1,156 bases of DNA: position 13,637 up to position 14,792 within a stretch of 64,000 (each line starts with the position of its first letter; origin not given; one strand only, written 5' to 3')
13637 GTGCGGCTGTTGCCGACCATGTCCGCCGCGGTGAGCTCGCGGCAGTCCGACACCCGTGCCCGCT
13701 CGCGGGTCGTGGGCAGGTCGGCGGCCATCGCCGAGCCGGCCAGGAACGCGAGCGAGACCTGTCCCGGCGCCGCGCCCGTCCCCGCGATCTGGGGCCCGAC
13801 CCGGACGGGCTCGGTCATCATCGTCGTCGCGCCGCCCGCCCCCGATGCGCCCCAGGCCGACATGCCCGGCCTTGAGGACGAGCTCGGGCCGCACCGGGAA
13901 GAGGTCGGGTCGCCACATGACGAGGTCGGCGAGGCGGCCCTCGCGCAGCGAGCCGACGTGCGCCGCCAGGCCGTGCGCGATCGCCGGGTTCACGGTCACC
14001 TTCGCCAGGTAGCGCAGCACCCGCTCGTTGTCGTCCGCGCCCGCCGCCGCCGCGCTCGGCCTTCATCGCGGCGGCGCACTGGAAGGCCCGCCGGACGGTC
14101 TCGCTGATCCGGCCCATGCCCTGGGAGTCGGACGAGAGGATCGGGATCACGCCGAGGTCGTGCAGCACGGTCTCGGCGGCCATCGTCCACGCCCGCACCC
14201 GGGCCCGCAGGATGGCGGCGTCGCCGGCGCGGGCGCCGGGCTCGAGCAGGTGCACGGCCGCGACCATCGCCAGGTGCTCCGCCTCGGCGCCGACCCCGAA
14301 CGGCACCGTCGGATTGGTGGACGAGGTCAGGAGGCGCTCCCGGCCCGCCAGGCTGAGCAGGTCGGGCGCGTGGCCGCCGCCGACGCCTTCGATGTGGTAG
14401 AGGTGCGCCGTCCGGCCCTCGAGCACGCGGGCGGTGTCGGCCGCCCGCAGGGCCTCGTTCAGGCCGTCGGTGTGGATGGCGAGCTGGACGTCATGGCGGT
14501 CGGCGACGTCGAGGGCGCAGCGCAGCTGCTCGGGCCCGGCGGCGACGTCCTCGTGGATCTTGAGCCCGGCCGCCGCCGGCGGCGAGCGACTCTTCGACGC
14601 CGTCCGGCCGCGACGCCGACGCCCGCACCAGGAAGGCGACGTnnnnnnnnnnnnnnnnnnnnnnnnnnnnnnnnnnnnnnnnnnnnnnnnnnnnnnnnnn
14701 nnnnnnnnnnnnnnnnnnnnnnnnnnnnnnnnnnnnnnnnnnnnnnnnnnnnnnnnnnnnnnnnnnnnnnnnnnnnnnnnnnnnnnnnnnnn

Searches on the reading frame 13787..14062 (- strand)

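Call 62: search_protein_families(library=pfam, max_evalue=0.001, proteins=[window:13787-14062:-])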
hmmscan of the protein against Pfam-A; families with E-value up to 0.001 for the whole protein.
window:13787-14062:- (92 aa): 2 families
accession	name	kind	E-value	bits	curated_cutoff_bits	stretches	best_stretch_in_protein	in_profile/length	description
PF01979.26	Amidohydro_1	-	4.2e-11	43.1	25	1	8-59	276-331/345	Amidohydrolase family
PF07969.17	Amidohydro_3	-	8.2e-07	29.3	29.7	1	10-61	404-463/472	Amidohydrolase family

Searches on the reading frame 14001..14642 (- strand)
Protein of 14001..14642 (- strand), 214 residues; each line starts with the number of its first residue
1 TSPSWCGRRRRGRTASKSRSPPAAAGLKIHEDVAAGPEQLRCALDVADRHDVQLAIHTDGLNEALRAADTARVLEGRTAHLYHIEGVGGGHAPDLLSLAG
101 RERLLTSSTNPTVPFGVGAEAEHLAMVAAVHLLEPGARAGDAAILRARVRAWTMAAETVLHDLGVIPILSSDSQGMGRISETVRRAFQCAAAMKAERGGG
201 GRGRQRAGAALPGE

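Call 62: search_protein_families(library=pfam, max_evalue=0.001, proteins=[window:14001-14642:-])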
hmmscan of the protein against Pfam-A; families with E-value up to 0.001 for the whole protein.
window:14001-14642:- (214 aa): 1 family
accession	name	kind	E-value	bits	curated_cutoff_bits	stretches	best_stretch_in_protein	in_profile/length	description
PF01979.26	Amidohydro_1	-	2.6e-15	57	25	1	25-189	122-272/345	Amidohydrolase family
